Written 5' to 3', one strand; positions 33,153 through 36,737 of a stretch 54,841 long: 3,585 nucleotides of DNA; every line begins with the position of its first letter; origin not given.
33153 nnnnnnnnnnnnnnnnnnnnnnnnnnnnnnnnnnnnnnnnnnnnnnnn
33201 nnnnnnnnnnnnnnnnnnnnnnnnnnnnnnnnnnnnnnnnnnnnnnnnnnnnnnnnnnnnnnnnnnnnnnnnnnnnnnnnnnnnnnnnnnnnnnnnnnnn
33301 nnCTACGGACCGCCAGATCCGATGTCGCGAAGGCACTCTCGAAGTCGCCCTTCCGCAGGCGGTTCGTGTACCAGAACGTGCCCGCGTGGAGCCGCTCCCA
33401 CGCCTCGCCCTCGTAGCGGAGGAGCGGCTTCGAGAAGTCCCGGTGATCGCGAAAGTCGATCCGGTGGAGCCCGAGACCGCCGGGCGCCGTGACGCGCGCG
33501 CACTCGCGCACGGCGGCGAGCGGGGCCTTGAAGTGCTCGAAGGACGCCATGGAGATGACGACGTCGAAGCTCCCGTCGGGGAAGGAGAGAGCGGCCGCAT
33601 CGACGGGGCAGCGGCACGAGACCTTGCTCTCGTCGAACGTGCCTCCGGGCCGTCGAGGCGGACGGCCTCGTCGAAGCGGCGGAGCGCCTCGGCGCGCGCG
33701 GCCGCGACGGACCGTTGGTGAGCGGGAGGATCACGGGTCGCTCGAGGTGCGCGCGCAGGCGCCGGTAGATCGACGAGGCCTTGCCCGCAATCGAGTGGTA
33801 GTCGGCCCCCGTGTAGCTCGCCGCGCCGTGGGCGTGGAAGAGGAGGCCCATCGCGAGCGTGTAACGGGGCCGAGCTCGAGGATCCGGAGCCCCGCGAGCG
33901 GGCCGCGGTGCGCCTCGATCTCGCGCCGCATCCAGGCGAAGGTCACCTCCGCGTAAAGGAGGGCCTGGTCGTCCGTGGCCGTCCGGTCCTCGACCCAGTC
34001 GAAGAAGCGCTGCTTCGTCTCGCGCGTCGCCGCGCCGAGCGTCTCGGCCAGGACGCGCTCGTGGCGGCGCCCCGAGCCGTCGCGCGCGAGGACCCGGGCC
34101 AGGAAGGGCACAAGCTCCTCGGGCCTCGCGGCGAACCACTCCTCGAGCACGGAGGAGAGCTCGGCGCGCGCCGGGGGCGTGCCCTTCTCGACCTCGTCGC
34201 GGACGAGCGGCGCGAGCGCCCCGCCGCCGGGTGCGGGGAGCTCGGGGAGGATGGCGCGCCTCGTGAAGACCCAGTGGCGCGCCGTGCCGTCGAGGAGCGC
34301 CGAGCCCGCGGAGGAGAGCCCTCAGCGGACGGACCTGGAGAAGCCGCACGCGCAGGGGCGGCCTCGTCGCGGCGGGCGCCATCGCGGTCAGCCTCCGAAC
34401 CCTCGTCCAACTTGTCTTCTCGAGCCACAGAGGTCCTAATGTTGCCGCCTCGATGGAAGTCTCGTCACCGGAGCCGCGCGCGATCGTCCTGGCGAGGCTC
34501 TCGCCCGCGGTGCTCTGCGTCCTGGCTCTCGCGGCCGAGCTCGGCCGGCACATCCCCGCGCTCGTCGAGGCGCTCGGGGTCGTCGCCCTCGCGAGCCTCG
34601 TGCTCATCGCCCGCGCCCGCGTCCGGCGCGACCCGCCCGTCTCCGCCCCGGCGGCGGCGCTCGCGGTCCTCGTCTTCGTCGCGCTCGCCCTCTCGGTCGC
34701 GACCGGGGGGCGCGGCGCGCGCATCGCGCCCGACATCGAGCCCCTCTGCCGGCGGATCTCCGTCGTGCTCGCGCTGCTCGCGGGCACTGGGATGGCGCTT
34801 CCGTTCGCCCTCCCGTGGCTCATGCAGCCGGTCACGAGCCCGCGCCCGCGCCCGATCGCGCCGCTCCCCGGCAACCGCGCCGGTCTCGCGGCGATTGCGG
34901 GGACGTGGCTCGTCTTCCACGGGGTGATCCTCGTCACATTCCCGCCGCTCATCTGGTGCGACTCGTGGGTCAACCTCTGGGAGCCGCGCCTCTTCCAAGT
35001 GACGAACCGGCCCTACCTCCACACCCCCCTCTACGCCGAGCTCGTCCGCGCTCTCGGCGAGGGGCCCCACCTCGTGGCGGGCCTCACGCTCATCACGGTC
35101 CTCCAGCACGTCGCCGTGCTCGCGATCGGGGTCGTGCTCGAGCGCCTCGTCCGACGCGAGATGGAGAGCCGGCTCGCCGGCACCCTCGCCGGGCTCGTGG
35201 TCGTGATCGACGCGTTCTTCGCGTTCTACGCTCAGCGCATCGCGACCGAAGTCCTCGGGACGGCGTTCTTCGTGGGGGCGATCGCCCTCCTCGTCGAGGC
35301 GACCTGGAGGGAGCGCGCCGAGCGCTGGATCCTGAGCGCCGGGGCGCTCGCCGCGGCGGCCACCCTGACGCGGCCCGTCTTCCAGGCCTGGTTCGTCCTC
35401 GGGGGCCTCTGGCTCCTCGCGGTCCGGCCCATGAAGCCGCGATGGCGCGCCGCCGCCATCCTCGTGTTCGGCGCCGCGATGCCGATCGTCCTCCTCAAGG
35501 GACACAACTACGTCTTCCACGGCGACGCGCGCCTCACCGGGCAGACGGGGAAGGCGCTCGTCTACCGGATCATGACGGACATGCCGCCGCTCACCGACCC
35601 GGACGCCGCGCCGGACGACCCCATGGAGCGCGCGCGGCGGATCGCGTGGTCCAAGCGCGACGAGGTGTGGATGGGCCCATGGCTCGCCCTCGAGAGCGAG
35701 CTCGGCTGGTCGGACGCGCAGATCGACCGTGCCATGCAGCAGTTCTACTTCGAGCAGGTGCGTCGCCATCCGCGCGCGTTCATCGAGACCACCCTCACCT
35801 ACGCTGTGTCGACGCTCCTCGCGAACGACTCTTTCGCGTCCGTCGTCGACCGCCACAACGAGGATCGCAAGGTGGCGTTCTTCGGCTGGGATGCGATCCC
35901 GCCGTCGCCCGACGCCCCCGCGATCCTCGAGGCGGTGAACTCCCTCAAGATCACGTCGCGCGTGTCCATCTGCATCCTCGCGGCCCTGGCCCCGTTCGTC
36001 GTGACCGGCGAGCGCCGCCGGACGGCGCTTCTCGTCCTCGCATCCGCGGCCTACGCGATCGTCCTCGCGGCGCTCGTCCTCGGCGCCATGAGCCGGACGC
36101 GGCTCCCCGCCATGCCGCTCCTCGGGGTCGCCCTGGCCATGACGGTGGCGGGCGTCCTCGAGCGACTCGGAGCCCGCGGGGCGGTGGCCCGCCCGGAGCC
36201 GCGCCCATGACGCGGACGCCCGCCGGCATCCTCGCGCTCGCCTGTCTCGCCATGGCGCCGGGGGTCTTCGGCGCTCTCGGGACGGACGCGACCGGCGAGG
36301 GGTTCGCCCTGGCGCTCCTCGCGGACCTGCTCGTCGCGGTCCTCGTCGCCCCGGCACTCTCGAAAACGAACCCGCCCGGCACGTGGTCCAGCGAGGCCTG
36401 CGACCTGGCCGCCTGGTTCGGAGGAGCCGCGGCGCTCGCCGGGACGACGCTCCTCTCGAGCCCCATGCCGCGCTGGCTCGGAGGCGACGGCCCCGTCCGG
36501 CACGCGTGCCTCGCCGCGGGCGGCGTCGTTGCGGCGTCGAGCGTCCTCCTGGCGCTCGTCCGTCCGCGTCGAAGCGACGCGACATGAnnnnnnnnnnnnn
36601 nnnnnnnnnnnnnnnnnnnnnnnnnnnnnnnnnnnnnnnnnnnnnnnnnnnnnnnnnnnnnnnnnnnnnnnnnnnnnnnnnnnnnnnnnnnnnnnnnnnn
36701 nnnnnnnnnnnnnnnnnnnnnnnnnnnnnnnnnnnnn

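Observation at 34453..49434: Candidate new module: one N-terminal membrane domain shared by two ~1017-aa GT-C-like proteins and two ~600-aa SGNH proteins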

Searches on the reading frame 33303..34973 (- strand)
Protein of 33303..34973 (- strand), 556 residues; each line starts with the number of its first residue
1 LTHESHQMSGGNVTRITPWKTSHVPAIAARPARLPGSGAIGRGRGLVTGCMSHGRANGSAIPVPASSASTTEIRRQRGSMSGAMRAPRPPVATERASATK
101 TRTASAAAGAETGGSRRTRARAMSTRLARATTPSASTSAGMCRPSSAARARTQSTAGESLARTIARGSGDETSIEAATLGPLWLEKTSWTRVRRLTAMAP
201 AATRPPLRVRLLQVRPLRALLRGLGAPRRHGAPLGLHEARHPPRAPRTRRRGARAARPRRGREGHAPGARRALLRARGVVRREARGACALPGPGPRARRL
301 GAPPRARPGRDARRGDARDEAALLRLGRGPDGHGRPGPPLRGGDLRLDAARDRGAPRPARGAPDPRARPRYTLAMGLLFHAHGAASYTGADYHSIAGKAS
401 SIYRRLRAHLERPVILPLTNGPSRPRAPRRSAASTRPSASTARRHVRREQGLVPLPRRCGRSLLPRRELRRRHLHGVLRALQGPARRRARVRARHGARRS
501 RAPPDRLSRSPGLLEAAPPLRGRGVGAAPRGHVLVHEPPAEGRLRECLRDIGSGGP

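Call 17: search_protein_families(library=pfam, proteins=[window:33303-34973:-], max_evalue=0.01)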
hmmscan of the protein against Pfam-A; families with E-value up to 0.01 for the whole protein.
window:33303-34973:- (556 aa): 0 families

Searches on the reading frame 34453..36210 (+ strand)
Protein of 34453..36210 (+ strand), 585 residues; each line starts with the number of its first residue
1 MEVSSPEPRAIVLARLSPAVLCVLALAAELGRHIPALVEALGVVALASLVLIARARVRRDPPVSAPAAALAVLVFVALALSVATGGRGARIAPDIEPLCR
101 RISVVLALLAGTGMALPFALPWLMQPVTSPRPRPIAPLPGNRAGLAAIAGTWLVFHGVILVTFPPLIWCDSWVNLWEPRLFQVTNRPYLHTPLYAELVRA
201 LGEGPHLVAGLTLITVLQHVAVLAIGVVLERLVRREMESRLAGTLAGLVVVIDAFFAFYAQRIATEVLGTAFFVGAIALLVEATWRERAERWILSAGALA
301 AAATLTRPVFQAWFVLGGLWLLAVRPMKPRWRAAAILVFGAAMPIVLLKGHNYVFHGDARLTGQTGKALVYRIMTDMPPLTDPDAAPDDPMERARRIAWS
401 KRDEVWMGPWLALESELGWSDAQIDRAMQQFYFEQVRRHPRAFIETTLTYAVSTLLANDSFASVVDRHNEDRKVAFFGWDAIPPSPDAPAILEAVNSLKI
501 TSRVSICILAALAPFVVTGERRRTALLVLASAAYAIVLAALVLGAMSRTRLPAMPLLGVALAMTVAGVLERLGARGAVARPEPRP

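Call 9: search_protein_families(library=pfam, proteins=[window:34453-36210:+], max_evalue=1)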
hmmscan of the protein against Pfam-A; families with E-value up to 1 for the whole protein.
window:34453-36210:+ (585 aa): 0 families

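Call 56: search_protein_families(library=ncbifam, proteins=[window:34453-36210:+], max_evalue=0.1)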
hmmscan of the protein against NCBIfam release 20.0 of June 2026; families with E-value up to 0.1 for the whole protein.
window:34453-36210:+ (585 aa): 0 families

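Call 90: search_protein_families(library=pfam, proteins=[window:34453-36210:+], max_evalue=5)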
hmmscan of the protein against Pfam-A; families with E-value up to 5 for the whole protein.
window:34453-36210:+ (585 aa): 1 family
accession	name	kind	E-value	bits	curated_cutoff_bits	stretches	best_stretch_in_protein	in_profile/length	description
PF23711.1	DUF7156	-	3.6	8.2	27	1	521-543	22-44/53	Family of unknown function (DUF7156)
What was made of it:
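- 34453..36210 (+): G0, 585 aa. A polytopic membrane protein distantly related to the G membrane domain. It has neither the N-module nor the beta domain. No Pfam hit (calls 9, 90).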

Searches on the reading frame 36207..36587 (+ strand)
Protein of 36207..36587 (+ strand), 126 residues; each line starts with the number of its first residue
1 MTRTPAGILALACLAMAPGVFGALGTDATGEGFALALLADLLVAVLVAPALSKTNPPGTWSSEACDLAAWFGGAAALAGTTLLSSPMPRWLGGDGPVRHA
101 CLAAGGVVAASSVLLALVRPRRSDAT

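Call 9: search_protein_families(library=pfam, proteins=[window:36207-36587:+], max_evalue=1)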
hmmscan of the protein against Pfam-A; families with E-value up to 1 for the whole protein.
window:36207-36587:+ (126 aa): 0 families

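Call 56: search_protein_families(library=ncbifam, proteins=[window:36207-36587:+], max_evalue=0.1)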
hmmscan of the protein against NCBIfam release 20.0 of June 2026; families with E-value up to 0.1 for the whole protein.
window:36207-36587:+ (126 aa): 0 families
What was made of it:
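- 36207..36587 (+): 126-aa hydrophobic protein, joined by ATGA overlaps to G0 upstream and G1 downstream. No family hit (calls 9, 56).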
